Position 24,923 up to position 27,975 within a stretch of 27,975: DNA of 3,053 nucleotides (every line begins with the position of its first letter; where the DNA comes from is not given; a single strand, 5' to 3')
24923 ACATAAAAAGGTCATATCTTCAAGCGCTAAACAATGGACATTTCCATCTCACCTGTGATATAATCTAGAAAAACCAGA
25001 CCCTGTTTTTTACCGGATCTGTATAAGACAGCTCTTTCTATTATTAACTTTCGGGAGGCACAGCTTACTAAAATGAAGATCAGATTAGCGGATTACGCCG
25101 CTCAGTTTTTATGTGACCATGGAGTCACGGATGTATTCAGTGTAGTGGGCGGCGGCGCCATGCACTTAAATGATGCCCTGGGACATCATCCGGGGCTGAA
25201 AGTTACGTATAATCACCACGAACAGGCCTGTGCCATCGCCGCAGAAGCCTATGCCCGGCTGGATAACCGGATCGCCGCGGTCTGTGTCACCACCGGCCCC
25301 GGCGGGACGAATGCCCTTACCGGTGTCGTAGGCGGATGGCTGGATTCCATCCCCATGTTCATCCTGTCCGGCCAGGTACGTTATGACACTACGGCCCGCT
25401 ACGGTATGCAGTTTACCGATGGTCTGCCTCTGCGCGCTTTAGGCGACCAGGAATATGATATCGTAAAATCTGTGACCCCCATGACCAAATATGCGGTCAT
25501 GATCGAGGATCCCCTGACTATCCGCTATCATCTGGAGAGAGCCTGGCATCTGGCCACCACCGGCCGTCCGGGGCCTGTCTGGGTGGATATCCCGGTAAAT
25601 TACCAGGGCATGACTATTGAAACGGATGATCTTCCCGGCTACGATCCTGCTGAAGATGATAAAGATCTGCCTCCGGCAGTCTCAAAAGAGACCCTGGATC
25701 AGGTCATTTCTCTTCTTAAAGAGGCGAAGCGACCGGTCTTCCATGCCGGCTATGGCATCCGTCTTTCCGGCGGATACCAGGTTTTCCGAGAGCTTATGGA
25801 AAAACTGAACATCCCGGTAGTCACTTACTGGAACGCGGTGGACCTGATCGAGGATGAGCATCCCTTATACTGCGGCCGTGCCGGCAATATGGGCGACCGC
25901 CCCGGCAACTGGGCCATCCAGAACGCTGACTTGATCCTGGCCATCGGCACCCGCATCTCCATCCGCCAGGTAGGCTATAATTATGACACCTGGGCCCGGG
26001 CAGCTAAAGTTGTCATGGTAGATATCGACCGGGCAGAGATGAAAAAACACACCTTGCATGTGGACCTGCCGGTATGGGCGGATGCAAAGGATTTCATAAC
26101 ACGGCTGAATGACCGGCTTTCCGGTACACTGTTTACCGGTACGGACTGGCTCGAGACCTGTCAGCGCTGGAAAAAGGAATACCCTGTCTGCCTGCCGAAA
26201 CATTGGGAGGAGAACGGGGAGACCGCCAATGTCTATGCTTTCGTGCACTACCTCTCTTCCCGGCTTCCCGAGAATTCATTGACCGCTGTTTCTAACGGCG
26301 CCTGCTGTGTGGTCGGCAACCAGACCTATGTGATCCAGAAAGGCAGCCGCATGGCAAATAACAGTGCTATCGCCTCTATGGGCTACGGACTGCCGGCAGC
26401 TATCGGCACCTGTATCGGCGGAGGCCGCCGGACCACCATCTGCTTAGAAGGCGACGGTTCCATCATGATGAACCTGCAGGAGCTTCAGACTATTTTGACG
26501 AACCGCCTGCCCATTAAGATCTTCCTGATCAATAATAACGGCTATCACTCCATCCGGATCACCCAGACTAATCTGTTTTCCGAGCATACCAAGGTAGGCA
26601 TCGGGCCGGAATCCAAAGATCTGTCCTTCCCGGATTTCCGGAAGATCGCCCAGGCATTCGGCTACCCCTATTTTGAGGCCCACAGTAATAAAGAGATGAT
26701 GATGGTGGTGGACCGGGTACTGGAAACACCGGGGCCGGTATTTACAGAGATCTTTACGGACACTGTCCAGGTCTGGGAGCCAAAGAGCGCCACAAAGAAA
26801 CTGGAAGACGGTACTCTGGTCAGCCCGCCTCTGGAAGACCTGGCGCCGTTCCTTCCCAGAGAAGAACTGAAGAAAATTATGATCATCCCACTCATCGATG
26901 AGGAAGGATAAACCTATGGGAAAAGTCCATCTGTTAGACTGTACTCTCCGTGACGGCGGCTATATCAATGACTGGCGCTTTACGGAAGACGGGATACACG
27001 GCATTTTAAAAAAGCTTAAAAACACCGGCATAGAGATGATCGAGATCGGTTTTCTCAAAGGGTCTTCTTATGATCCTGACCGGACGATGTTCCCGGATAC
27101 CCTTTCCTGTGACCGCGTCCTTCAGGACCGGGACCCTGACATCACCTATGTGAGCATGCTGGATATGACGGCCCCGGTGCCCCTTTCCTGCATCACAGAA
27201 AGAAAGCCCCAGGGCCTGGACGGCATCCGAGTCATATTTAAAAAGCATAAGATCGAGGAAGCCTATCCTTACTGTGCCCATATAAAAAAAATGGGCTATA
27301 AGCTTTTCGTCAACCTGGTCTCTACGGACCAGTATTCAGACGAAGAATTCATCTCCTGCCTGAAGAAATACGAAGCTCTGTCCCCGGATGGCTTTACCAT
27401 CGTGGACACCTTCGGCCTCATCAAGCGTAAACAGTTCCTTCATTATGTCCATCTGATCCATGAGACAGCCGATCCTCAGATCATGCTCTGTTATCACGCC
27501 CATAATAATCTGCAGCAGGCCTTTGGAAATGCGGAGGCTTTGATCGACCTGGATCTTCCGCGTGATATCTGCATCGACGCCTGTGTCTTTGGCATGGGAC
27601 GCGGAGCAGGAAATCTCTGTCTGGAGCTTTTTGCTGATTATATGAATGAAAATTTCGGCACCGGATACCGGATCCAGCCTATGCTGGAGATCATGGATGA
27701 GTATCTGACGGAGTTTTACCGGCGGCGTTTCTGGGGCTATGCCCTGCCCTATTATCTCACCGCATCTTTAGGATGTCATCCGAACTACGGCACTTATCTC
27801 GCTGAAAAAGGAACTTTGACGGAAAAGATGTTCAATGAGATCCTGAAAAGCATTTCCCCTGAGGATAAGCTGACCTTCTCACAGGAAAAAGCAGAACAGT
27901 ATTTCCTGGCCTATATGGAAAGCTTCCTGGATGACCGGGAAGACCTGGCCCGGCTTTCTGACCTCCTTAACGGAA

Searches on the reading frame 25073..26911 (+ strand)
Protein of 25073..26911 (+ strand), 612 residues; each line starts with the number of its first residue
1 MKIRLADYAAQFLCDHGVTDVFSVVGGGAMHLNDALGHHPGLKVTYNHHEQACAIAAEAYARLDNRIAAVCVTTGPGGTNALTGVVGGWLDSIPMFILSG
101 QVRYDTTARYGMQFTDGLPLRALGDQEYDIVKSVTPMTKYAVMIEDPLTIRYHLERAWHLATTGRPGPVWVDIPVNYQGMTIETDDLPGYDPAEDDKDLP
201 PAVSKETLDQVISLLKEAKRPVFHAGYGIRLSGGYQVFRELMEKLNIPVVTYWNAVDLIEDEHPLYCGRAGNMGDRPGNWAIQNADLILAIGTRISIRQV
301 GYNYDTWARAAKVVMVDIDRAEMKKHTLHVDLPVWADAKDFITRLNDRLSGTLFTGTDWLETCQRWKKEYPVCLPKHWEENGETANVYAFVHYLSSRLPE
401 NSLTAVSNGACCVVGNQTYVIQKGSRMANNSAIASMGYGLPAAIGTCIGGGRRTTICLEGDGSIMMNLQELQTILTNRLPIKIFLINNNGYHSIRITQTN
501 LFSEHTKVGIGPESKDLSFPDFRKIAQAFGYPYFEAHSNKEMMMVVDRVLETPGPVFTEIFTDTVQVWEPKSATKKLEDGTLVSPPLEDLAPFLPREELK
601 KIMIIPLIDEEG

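Call 14: search_protein_families(library=pfam, proteins=[window:25073-26911:+], max_evalue=0.001)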
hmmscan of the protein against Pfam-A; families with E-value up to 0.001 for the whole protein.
window:25073-26911:+ (612 aa): 3 families
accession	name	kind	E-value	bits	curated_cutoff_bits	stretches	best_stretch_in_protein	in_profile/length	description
PF00205.28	TPP_enzyme_M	-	1.2e-36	125.8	30.4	1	209-345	2-137/137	Thiamine pyrophosphate enzyme, central domain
PF02776.23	TPP_enzyme_N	-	4.7e-31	107.5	26.8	1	4-113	2-111/119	Thiamine pyrophosphate enzyme, N-terminal TPP binding domain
PF02775.26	TPP_enzyme_C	-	3.5e-30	105.3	21.9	1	409-560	3-151/151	Thiamine pyrophosphate enzyme, C-terminal TPP binding domain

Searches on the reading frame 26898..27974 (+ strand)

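Call 14: search_protein_families(library=pfam, proteins=[window:26898-27974:+], max_evalue=0.001)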
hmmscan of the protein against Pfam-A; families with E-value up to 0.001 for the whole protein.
window:26898-27974:+ (359 aa): 1 family
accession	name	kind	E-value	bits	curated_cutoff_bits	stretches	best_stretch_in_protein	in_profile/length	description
PF00682.25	HMGL-like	-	9.8e-19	68.2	29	1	125-250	118-240/260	HMGL-like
